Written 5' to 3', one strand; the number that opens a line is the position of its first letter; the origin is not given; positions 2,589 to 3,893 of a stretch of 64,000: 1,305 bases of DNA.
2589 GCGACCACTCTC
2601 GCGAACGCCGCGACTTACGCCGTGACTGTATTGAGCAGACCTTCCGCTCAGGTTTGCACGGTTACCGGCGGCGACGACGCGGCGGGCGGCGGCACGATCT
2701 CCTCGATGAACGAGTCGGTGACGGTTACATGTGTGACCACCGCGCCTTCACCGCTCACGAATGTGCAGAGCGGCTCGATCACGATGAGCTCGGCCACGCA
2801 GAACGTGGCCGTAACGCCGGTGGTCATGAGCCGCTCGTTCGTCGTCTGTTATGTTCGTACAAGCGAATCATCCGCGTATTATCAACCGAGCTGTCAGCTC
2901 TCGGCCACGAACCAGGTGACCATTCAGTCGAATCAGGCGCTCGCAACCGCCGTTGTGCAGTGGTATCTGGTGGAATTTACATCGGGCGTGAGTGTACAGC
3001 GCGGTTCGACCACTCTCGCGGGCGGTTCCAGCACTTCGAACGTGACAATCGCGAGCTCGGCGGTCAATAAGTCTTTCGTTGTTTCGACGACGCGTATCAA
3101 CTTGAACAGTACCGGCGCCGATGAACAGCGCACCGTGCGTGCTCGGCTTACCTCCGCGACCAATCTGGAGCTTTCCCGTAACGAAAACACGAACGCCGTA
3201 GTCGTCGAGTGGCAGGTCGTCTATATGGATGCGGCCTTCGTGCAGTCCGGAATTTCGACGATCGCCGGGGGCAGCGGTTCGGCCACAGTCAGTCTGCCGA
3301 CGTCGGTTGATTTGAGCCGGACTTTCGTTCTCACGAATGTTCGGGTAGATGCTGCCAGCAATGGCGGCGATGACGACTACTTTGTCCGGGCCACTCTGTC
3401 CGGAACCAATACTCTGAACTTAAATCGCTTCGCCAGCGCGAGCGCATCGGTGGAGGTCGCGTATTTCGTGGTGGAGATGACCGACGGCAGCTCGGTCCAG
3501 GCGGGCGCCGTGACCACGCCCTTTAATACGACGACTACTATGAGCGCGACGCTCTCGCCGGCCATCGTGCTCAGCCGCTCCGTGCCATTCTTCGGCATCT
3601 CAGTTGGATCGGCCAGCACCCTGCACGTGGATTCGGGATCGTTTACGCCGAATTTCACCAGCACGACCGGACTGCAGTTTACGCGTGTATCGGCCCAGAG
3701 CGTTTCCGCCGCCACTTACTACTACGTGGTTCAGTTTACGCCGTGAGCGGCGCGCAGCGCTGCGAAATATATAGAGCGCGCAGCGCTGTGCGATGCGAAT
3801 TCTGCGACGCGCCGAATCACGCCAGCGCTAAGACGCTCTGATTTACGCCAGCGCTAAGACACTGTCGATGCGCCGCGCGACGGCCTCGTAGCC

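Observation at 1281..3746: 821-aa lipoprotein made of five near-identical 86-aa, Cys-pair repeats plus a distinct C-terminal domain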

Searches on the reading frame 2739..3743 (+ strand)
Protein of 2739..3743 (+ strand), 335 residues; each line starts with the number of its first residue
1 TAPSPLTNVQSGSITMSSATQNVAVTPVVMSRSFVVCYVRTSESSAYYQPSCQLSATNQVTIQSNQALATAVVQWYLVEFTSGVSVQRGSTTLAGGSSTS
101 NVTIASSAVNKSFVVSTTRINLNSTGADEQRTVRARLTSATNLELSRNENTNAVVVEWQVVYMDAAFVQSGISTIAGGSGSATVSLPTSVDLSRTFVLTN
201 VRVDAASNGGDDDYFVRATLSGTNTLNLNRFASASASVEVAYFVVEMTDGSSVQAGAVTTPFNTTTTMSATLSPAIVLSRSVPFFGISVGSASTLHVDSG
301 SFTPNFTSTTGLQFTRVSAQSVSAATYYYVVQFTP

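Call 11: search_protein_families(library=pfam, proteins=[window:2739-3743:+], max_evalue=10)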
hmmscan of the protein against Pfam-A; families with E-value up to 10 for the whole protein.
seq(335 aa): 1 family
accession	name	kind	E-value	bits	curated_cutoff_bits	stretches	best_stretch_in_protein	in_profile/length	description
PF21576.2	T6SS_Tgi2PP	-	0.04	14.7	27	1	61-86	45-70/102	T6SS, Immunity protein Tgi2PP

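Call 13: find_homologous_proteins(query=window:2739-3743:+)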
Query seq(335 aa) (335 aa): 50 proteins with E <= 0.001 among 8000 candidates.
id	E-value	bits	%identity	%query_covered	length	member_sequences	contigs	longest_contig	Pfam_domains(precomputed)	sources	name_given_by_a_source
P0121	5.5e-129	448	84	79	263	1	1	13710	-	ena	-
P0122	4.6e-71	258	45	99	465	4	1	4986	-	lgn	-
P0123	1.2e-67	247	45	98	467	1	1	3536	-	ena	-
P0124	1.1e-61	227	44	98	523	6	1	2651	-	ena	-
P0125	1.2e-52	197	38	97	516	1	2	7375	-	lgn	-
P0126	4.8e-50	189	40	98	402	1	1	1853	-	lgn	-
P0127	1.8e-48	184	39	98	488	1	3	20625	-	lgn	-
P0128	6.2e-47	179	38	97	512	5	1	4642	-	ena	-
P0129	9.2e-47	178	36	97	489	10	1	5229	-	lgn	-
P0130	1.7e-46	177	36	97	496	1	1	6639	-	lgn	-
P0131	8.1e-45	172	36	97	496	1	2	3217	-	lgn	-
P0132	8.5e-44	168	45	73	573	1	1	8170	PF01364.25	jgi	jgi:hypothetical protein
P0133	2.4e-41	160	39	93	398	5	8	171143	-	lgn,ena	-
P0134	3.4e-39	153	40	78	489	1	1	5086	-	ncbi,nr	ncbi:MAG TPA: hypothetical protein VFU31_05965, partial [Candidatus Binatia bacterium]|nr:hypothetic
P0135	8.9e-38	149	39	93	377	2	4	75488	-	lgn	-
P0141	1.6e-28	118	30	90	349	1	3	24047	-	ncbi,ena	-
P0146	3.6e-26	111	31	99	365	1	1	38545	-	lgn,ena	-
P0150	5.0e-23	100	32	84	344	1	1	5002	-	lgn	-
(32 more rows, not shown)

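Call 27: find_related_loci(query=window:2739-3743:+, collection=genome_contigs, flank=8000)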
Query window:2739-3743:+ (335 aa) in genome_contigs; peptide patterns used: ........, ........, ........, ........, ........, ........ (x = any residue, [..] = any of these).
71 stretches matched a pattern; 1 encode a relative of the query (tblastn E <= 1e-3); 1 distinct loci.
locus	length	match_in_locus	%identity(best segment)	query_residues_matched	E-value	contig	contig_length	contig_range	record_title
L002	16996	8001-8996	81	4-335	2e-176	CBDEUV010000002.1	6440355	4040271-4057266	MAG: Leptospirales bacterium isolate c8770d22-4079-4951-b12b-76a941e02df6 genome assembly, contig: contig_2, whole genom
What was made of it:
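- Tried and rejected: The single-protein scan found only one genome locus, L002 (call 27).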

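Call 29: predict_structure(alignment_id=A1)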
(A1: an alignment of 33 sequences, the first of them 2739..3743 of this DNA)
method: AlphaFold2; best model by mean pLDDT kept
length: 335 residues; sequences in the alignment: 33
mean_pLDDT: 92.3   pTM: 0.92
mean pLDDT of the five models: 92.3, 91.9, 91.8, 91.3, 90.4
residues with pLDDT >= 90: 256; 70-90: 62; 50-70: 17; < 50: 0
segments of 3 or more residues with pLDDT < 50: none
pLDDT, mean of each block of 10 residues (from residue 1): 88 97 98 97 88 97 95 98 98 93 96 96 78 95 92 94 98 94 98 98 74 86 96 85 98 96 90 98 92 62 97 92 92 96
secondary structure, 60 per line:
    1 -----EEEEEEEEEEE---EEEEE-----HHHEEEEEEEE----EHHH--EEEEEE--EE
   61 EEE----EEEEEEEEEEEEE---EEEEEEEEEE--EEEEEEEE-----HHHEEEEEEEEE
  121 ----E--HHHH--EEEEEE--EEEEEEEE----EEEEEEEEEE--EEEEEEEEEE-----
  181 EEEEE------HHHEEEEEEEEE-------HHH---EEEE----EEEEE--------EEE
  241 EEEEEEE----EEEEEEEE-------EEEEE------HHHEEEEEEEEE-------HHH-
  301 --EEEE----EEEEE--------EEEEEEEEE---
elements in order: E6-16 E20-24 E33-40 E51-56 E59-63 E68-80 E84-93 E96-103 E112-120 H128-131 E134-139 E142-149 E154-163 E166-175 E181-185 E195-203 E217-220 E225-229 E238-247 E252-259 E267-271 E281-289 E303-306 E311-315 E324-332
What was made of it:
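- Head model. pLDDT 92.3 and pTM 0.92, with four units of six strands each (call 29).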

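Call 40: search_protein_representatives(alignment_id=A1)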
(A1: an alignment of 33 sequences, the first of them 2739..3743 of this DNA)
Query: 33 sequences, 387 profile positions. Proteins with E-value up to 0.001 (for the whole library): 7049; up to 1e-10: 4252; up to 1e-30: 1445. The best 150 are listed.
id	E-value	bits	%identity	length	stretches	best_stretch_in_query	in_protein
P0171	1.8e-244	827.0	-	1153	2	26-361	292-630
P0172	3.8e-217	737.1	-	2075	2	19-357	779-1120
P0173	5.2e-211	716.9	-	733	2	27-360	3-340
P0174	7.1e-210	713.1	-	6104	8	31-358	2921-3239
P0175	3.2e-191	651.7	-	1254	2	19-355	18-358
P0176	1.3e-185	633.3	-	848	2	27-357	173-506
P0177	1.9e-134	464.9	-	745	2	28-358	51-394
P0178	1.4e-133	462.0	-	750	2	27-356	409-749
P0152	1.4e-132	458.7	-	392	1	7-361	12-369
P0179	1.3e-130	452.2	-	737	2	26-360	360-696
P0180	2.0e-128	445.0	-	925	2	28-357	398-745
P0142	1.2e-126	439.2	-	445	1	26-362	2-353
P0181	1.1e-125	436.0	-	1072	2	20-359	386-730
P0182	1.5e-125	435.6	-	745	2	27-356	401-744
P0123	1.5e-124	432.3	-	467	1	11-355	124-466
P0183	2.1e-124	431.8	-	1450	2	26-361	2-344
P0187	4.4e-117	407.7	-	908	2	24-358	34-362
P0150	4.4e-116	404.4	-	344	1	26-359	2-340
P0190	5.9e-116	404.0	-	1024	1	29-367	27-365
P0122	1.4e-115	402.7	-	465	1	12-355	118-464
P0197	2.0e-112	392.3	-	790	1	26-363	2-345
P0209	5.2e-107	374.5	-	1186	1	22-364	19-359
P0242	5.2e-98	344.9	-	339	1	26-353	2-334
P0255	2.8e-94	332.6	-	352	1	26-356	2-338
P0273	2.6e-90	319.6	-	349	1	23-355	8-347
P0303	5.2e-85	302.1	-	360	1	26-360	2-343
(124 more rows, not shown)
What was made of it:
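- On Uncharacterised four-unit head family defined here (alignment A1): The profile search recovers 7,049 cluster representatives at E<=1e-3 and 1,445 at E<=1e-30 (call 40).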

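Call 42: search_protein_families(library=phrogs, proteins=[window:2739-3743:+, P0141, P0146, P0150, P0242, P0255, P0273, P0303], max_evalue=0.01)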
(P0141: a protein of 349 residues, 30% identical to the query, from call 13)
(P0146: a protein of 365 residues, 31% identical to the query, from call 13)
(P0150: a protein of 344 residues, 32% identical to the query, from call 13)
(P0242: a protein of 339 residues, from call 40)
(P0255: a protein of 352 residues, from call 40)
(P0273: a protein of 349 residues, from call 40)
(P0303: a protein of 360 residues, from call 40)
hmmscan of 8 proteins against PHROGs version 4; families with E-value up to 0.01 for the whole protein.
window:2739-3743:+ (335 aa): 0 families

P0141 (349 aa): 0 families

P0146 (365 aa): 0 families

P0150 (344 aa): 0 families

P0242 (339 aa): 0 families

P0255 (352 aa): 0 families

P0273 (349 aa): 0 families

P0303 (360 aa): 0 families

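Call 43: search_protein_families(library=pfam, proteins=[P0171, P0173, P0175, P0176, P0190, P0183, P0197, P0209, P0187], max_evalue=0.001)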
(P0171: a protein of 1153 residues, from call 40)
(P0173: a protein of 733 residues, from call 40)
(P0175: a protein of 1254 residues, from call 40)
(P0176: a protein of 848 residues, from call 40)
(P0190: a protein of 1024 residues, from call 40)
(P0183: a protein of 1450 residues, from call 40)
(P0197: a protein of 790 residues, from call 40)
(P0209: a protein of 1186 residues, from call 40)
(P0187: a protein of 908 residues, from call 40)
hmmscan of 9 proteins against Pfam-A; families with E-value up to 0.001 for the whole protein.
P0171 (1153 aa): 7 families
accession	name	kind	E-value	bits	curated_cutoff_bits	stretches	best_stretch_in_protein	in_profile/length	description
PF00041.27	fn3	-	3e-25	88.7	25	3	110-190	1-82/84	Fibronectin type III domain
PF25788.1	Ig_Rha78A_N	-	9.7e-11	42.3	27.4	0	156-193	64-101/105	Rha78A-like, N-terminal immunoglobulin domain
PF16656.11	Pur_ac_phosph_N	-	1.5e-09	38.7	30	1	735-817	6-93/93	Purple acid Phosphatase, N-terminal domain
PF18370.7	RGI_lyase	-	6.1e-07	30.1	27.8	0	122-172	16-69/86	Rhamnogalacturonan I lyases beta-sheet domain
PF16655.11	PhoD_N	-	0.00022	22.2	30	0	734-803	2-81/90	PhoD-like phosphatase, N-terminal domain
PF19120.5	DUF5804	-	0.00025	21.4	26.5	0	521-546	51-76/108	Family of unknown function (DUF5804)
PF25059.1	FN3_DSCAM-DSCAML_C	-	0.00049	20.8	39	0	780-820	44-82/89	DSCAM/DSCAML C-terminal Fn3-like domain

P0173 (733 aa): 0 families

P0175 (1254 aa): 0 families

P0176 (848 aa): 1 family
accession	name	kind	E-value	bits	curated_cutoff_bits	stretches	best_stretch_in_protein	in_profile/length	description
PF23212.2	DUF7064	-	0.00037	21.2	24.7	0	756-818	56-123/126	Domain of unknown function (DUF7064)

P0190 (1024 aa): 3 families
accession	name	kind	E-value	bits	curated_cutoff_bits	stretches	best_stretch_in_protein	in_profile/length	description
PF17892.7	Cadherin_5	-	5.6e-07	29.7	26.5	0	653-745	1-91/98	Cadherin-like domain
PF17963.7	Big_9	-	1.1e-05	26.7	23.6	1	654-745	1-83/89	Bacterial Ig domain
PF13517.12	FG-GAP_3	-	0.00056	20.9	26.9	1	889-946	1-60/61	FG-GAP-like repeat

P0183 (1450 aa): 1 family
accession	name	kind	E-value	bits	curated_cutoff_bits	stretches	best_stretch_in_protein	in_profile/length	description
PF13884.11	Peptidase_S74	-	5.4e-12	46.2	22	1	1345-1397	1-57/58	Chaperone of endosialidase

P0197 (790 aa): 0 families

P0209 (1186 aa): 1 family
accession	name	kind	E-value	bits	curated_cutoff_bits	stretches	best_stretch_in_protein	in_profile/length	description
PF13570.13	Beta-prop_ACSF4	-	9.2e-11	42.1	133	1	877-1098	17-204/329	Beta-alanine-activating enzyme, beta-propeller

P0187 (908 aa): 1 family
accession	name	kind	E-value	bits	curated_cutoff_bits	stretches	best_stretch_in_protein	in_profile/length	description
PF18962.6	Por_Secre_tail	-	4.3e-08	33.8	27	1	836-900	1-64/75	Secretion system C-terminal sorting domain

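Call 45: fold_search(model_id=the predicted structure, library=viral)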
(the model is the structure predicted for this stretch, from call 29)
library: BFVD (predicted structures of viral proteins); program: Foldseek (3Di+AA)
matches with E <= 10: 1444; with E <= 0.001: 31
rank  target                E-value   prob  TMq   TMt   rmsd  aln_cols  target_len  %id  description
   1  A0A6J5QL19            1.1e-06  0.99  0.32  0.20  14.2       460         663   11  DUF7483 domain-containing protein [uncultured Caudovirales phage]
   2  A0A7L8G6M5            2.0e-06  0.99  0.31  0.12  19.8       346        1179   12  (no name in the UniProt tables at hand)
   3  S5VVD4                2.0e-06  0.95  0.26  0.13  37.6       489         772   11  Tail fiber protein [Pseudomonas phage PaBG]
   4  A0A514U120            2.0e-06  0.72  0.20  0.12  19.7       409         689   13  Minor tail protein [Gordonia phage Phendrix]
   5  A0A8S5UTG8            2.4e-06  0.82  0.22  0.07  26.4       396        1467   10  Uncharacterized protein [Myoviridae sp. ctYA416]
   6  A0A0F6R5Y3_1          6.0e-06  0.44  0.15  0.07  26.8       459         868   12  VrlC virulence-associated protein-like protein [Sinorhizobium phage phiM9]
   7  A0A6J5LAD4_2          7.4e-06  0.82  0.26  0.11  18.1       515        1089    7  Uncharacterized protein [uncultured Caudovirales phage]
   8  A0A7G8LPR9            9.8e-06  0.77  0.21  0.16  18.2       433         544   11  Minor tail protein [Mycobacterium phage MrMiyagi]
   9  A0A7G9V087            2.2e-05  0.41  0.19  0.13  19.9       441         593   10  Minor tail protein [Mycobacterium phage Rope]
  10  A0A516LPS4            3.0e-05  0.84  0.25  0.11  20.5       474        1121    9  (no name in the UniProt tables at hand)
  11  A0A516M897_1          3.0e-05  0.38  0.16  0.08  40.7       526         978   10  (no name in the UniProt tables at hand)
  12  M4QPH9                3.7e-05  0.41  0.18  0.07  28.2       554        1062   10  Uncharacterized protein [Synechococcus phage S-SKS1]
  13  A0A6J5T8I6            4.8e-05  0.44  0.15  0.16  22.9       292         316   14  Uncharacterized protein [uncultured Caudovirales phage]
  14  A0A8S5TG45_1          6.8e-05  0.69  0.23  0.10  23.1       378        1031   10  BspA family leucine-rich repeat surface protein [Myoviridae sp. ctIty1]
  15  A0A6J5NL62            1.0e-04  0.35  0.14  0.07  26.9       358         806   11  Pectate lyase superfamily protein [uncultured Caudovirales phage]
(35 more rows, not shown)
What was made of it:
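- BFVD matches have low TM-scores, at most 0.32 (call 45). BFVD hits are tail fibre and minor tail proteins (call 45).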

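Call 52: find_encoding_contigs(protein=P0146, flank=10000, max_places=3)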
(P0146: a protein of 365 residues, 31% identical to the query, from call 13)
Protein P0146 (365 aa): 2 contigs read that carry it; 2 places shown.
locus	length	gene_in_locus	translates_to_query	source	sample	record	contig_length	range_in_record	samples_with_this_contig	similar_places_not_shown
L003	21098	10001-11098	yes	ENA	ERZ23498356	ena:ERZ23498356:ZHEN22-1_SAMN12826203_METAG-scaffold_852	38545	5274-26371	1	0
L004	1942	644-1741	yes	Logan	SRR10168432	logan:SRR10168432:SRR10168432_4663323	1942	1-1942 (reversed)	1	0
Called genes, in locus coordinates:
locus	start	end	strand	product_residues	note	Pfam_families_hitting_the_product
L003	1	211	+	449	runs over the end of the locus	-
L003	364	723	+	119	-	-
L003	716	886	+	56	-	-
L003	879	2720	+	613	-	-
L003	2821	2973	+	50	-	-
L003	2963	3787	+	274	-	-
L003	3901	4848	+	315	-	PF20036:Gp13-like, PF25209:Phage_capsid_4 (weak)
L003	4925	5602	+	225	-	-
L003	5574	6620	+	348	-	-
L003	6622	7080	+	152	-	-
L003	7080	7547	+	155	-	-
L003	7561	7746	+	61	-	-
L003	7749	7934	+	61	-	-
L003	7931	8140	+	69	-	-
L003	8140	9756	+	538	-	-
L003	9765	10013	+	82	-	-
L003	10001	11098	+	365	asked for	-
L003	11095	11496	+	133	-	-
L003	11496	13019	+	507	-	-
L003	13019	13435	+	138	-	-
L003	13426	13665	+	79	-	-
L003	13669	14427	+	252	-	-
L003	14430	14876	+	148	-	-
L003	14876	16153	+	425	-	PF16389:DUF4998 (faint)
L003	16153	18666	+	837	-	-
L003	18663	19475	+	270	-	-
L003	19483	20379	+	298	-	-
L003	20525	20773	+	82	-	-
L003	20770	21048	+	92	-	-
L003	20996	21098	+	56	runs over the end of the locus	-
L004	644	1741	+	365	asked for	-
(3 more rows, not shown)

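Call 53: find_encoding_contigs(protein=P0141, flank=10000, max_places=3)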
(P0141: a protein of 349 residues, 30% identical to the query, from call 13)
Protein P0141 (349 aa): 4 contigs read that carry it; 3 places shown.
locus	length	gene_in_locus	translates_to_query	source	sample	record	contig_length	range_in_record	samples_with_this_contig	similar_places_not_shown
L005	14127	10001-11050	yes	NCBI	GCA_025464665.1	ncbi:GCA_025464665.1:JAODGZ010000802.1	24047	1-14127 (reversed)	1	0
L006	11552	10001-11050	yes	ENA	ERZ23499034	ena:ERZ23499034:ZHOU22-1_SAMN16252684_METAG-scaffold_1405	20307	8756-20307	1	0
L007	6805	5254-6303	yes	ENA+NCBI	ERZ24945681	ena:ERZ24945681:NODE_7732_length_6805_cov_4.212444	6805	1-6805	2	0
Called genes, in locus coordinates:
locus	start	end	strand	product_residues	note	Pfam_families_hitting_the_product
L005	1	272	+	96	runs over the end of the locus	-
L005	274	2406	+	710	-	-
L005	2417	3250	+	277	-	-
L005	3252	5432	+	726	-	-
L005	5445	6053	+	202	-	-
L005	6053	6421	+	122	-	-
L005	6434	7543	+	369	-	PF10651:BppU_N (weak)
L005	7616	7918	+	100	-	-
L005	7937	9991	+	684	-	-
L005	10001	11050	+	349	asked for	-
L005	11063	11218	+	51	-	-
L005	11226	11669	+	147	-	-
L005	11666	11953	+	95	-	-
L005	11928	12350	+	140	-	-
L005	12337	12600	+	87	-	-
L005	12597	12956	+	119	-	-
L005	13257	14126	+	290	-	?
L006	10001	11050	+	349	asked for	-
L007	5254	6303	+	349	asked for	-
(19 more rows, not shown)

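Call 54: search_protein_families(library=phrogs, proteins=[L005:274-2406:+, L005:2417-3250:+, L005:3252-5432:+, L005:6434-7543:+, L005:7937-9991:+, L003:879-2720:+, L003:3901-4848:+, L003:8140-9756:+, L003:11496-13019:+, L003:16153-18666:+], max_evalue=0.001)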
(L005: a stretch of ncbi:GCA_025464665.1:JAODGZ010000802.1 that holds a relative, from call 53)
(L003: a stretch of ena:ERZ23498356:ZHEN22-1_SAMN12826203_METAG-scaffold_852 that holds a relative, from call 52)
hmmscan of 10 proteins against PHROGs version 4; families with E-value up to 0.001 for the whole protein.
L005:274-2406:+ (710 aa): 5 families
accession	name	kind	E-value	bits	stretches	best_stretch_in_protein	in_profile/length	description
phrog_9483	-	tail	1.4e-11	44.7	1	520-681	470-628/657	tail length tape measure protein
phrog_16017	-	unknown function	2.6e-10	39.8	1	40-265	215-455/1234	-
phrog_3336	-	tail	9.4e-10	38.7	1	357-641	708-961/1051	tail length tape measure protein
phrog_1506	-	tail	8.5e-07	28.4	1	573-655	1113-1192/1269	tail length tape measure protein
phrog_58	-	tail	1.3e-06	28.1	1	26-297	292-566/1544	tail length tape measure protein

L005:2417-3250:+ (277 aa): 1 family
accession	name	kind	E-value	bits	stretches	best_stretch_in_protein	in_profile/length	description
phrog_11633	-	unknown function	9.8e-10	39.1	1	12-238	33-242/270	-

L005:3252-5432:+ (726 aa): 1 family
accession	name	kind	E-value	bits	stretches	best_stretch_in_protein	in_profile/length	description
phrog_11439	-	tail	1.7e-33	116.8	2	394-673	252-519/775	tail fiber protein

L005:6434-7543:+ (369 aa): 3 families
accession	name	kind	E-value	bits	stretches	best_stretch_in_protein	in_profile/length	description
phrog_1627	-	unknown function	2.3e-05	24.3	1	35-114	51-131/567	-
phrog_6183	-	tail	2.7e-05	24.1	1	35-79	45-89/381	minor tail protein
phrog_1084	-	unknown function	0.00027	22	1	22-100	26-95/123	unknown function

L005:7937-9991:+ (684 aa): 0 families

L003:879-2720:+ (613 aa): 2 families
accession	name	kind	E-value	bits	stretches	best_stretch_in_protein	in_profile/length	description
phrog_145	-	head and packaging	5.4e-33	115.5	1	42-533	11-482/493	portal protein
phrog_12458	-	unknown function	0.00099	19.5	0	25-217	14-197/265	-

L003:3901-4848:+ (315 aa): 3 families
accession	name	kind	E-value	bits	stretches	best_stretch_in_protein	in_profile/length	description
phrog_247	-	head and packaging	1.3e-26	94.6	1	14-314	49-341/351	major head protein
phrog_15288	-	head and packaging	3.9e-09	37.5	1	135-311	9-166/172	major head protein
phrog_267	-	head and packaging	7e-05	23.1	1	81-224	133-276/410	major head protein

L003:8140-9756:+ (538 aa): 0 families

L003:11496-13019:+ (507 aa): 0 families

L003:16153-18666:+ (837 aa): 0 families
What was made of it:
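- On Phage tail receptor-binding proteins: Its homologues P0141 and P0146 do meet this criterion (calls 52-54).
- One follows tape measure, tail fibre and BppU_N minor tail genes; the other lies in a cluster with portal and major head genes (calls 52-54). The same head is found on pilin-type leaders, T9SS cargo and phage tail-cluster proteins, which are exposed outside the cell (calls 13, 43, 52-54).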

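Call 56: search_solved_structures(query=A1, max_evalue=1)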
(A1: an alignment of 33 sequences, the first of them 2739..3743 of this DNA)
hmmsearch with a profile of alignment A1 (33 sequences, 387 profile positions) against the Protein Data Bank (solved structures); distinct sequences matched with E-value up to 1: 1.
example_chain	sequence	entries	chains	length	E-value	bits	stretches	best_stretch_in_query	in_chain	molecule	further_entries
4ytl_A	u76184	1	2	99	0.47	12.5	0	274-299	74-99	Transcription elongation factor SPT5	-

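Call 61: find_encoding_contigs(protein=P0122, flank=5000, max_places=2)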
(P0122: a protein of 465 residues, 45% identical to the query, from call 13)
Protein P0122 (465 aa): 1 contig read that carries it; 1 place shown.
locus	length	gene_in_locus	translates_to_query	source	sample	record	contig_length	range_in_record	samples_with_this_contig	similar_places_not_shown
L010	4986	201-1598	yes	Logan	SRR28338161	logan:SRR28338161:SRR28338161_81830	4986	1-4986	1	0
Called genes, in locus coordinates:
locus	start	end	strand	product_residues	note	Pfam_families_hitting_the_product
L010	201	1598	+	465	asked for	-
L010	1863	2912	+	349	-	PF03054:tRNA_Me_trans, PF20259:tRNA_Me_trans_M, PF20258:tRNA_Me_trans_C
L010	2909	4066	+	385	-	PF00425:Chorismate_bind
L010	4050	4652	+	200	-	PF01063:Aminotran_4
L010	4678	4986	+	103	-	?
